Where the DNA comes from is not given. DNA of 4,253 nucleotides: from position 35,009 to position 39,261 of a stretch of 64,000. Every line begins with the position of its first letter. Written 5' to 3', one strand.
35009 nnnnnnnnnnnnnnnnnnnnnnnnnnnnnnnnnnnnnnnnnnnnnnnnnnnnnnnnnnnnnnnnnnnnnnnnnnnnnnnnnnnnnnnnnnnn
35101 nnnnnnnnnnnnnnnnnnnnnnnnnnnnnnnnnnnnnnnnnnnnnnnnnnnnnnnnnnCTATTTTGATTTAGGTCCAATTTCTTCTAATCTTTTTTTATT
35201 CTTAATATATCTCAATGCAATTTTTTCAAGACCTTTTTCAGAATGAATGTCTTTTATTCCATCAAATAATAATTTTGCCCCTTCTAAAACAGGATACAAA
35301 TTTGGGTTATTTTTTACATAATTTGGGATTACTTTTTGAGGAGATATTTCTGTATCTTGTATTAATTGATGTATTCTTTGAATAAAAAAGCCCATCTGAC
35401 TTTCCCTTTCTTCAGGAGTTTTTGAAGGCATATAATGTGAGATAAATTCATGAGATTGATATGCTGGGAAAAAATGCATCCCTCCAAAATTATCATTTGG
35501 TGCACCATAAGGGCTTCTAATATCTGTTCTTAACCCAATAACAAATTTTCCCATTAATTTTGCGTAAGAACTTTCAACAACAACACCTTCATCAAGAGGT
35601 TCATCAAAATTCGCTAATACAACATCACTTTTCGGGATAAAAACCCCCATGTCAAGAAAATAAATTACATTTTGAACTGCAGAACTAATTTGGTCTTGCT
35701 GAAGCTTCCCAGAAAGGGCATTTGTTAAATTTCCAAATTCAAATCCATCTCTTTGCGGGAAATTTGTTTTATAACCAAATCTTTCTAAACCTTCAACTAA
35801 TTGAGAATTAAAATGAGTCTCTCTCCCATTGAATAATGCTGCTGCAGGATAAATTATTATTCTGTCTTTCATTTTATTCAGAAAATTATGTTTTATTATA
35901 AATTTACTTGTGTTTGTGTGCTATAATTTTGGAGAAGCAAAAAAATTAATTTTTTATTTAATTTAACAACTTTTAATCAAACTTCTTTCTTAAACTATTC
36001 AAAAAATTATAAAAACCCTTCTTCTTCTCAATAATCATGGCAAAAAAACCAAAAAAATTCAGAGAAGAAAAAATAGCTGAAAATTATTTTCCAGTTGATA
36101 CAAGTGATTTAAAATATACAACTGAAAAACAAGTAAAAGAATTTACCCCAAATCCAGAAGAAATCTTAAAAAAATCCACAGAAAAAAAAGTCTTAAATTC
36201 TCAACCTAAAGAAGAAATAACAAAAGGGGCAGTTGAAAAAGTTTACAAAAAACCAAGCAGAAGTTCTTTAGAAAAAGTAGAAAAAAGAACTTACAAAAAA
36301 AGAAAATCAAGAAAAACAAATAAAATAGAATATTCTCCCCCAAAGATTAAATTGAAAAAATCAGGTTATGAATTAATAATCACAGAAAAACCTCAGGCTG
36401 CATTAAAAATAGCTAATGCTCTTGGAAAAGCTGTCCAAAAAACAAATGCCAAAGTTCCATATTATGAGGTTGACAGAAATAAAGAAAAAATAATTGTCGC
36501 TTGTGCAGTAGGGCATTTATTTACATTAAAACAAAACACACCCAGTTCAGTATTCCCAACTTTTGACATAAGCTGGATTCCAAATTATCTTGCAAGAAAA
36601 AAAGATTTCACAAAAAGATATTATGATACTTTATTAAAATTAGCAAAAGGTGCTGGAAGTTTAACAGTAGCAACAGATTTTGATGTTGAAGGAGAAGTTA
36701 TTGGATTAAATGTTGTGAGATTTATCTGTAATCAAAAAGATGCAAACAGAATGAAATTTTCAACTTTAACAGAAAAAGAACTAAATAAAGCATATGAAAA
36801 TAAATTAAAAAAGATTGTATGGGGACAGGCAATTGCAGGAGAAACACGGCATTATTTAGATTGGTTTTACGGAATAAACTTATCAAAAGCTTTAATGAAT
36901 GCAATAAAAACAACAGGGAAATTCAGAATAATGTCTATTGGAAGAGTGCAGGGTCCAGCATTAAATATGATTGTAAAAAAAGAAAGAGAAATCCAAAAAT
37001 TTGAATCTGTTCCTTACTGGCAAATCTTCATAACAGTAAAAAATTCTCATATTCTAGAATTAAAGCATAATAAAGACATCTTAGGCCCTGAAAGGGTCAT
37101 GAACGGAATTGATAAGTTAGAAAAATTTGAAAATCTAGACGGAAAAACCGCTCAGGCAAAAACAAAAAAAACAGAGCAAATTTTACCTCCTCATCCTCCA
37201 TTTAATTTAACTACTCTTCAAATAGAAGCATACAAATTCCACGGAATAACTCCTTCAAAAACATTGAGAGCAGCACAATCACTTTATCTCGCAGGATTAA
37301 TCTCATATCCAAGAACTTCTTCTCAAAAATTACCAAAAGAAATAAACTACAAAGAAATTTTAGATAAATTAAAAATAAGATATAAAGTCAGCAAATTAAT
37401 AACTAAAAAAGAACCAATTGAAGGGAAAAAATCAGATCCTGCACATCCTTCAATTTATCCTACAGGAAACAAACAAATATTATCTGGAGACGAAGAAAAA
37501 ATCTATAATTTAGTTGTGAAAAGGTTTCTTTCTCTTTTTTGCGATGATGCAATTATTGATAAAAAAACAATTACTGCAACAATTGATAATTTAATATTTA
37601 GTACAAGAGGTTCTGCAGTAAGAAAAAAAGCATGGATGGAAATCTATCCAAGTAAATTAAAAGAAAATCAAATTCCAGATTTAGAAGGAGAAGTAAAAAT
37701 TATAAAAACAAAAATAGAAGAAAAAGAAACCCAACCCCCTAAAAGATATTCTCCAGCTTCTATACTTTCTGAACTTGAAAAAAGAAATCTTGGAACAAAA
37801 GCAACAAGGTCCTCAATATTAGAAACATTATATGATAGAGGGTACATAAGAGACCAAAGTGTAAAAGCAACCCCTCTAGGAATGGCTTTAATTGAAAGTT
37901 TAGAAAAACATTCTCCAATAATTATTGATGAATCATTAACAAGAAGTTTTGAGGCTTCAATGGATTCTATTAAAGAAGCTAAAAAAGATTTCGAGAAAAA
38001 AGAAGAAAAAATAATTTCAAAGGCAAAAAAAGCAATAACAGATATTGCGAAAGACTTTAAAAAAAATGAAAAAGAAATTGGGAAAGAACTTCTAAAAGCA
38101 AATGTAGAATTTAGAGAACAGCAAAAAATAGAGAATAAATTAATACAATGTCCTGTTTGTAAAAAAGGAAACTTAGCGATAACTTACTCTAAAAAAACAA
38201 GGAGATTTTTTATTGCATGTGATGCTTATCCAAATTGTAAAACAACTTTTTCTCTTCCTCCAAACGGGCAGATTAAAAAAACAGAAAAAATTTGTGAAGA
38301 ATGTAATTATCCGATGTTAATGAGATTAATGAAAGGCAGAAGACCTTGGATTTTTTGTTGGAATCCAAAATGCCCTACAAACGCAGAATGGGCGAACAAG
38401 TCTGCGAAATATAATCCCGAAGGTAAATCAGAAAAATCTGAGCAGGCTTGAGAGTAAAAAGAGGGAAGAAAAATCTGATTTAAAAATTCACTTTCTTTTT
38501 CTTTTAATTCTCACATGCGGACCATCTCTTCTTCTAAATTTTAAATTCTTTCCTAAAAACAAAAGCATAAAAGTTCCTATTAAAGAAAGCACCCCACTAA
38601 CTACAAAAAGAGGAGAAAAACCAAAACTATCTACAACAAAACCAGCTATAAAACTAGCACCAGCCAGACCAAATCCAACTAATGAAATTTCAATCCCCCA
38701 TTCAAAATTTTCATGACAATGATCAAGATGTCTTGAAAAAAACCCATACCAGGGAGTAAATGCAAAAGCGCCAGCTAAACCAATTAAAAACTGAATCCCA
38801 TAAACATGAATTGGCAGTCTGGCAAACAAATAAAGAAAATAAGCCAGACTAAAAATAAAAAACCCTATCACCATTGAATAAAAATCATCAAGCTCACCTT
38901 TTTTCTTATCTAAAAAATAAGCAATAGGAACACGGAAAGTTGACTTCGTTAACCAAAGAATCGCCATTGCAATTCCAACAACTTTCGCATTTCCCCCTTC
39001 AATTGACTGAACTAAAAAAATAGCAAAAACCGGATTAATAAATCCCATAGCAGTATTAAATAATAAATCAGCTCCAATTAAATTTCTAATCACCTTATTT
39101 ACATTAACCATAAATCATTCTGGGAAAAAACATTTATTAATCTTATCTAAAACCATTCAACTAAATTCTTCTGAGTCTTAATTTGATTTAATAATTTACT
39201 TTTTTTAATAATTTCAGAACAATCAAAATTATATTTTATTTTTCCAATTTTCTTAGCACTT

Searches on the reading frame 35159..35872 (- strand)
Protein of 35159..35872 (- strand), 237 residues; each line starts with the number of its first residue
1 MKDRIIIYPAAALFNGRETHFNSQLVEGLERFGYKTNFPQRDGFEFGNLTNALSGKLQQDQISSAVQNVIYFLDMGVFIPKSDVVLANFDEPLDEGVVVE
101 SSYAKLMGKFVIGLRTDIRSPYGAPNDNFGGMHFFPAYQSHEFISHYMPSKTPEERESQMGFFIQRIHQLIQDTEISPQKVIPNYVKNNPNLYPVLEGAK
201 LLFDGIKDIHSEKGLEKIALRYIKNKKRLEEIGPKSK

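Call 7: search_protein_families(library=pfam, proteins=[window:35159-35872:-], max_evalue=0.01)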
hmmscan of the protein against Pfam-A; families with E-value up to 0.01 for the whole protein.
window:35159-35872:- (237 aa): 1 family
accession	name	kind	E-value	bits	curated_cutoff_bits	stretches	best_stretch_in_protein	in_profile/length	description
PF05014.21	Nuc_deoxyrib_tr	-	2.5e-08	34.5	28.8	1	7-129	1-110/117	Nucleoside 2-deoxyribosyltransferase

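Call 14: find_encoding_contigs(protein=window:35159-35872:-, flank=4000, max_places=10)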
Protein window:35159-35872:- (237 aa): 8 contigs read that carry it; 5 places shown.
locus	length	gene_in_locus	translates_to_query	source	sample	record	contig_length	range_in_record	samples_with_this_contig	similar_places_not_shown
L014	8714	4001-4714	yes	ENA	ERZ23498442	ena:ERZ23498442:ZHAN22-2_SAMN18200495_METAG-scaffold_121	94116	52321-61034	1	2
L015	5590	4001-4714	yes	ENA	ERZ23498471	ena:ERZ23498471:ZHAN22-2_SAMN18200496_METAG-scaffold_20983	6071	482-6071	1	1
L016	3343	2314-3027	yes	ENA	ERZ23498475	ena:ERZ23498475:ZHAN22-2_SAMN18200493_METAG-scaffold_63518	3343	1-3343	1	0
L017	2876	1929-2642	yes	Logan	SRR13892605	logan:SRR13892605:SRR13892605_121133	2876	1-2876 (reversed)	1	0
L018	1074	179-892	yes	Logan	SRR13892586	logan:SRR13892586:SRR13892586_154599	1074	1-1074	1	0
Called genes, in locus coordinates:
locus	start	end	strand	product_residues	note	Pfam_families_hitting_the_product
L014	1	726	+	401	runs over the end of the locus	PF04894:Nre_N, PF04895:Nre_C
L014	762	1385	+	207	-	PF07690:MFS_1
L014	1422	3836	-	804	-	PF01751:Toprim, PF01131:Topoisom_bac, PF01396:Zn_ribbon_Top1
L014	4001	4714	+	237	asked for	PF05014:Nuc_deoxyrib_tr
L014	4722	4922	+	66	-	-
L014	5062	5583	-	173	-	-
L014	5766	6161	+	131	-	PF01243:PNPOx_N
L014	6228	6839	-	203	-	PF00149:Metallophos, PF12850:Metallophos_2, PF14582:Metallophos_3 (weak)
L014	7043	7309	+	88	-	-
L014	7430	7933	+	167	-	PF04677:CwfJ_C_1 (weak), PF11969:DcpS_C (weak), PF01230:HIT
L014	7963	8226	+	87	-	-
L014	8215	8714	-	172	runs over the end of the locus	-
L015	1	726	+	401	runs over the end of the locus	PF04894:Nre_N, PF04895:Nre_C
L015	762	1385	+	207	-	PF07690:MFS_1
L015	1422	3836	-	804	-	PF01751:Toprim, PF01131:Topoisom_bac, PF01396:Zn_ribbon_Top1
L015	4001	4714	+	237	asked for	PF05014:Nuc_deoxyrib_tr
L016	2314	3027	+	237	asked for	PF05014:Nuc_deoxyrib_tr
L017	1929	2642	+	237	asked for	PF05014:Nuc_deoxyrib_tr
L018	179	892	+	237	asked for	PF05014:Nuc_deoxyrib_tr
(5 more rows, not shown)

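Call 76: search_protein_families(library=padloc, proteins=[window:35159-35872:-], max_evalue=0.01)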
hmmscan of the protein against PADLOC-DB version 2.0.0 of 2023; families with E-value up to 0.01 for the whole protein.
window:35159-35872:- (237 aa): 0 families

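Call 77: search_protein_families(library=ncbifam, proteins=[window:35159-35872:-], max_evalue=0.001)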
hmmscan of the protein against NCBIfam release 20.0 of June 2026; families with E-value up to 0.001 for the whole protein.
window:35159-35872:- (237 aa): 0 families

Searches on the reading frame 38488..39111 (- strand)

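Call 28: search_protein_families(library=pfam, proteins=[window:38488-39111:-], max_evalue=0.01)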
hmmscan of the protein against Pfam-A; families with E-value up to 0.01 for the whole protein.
window:38488-39111:- (207 aa): 2 families
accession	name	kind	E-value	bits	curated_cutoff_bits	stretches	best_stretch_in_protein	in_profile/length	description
PF07690.21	MFS_1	-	3.4e-14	53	33.4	1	17-187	7-173/347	Major Facilitator Superfamily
PF00083.30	Sugar_tr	-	0.0081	15.5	22.3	1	126-185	35-95/452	Sugar (and other) transporter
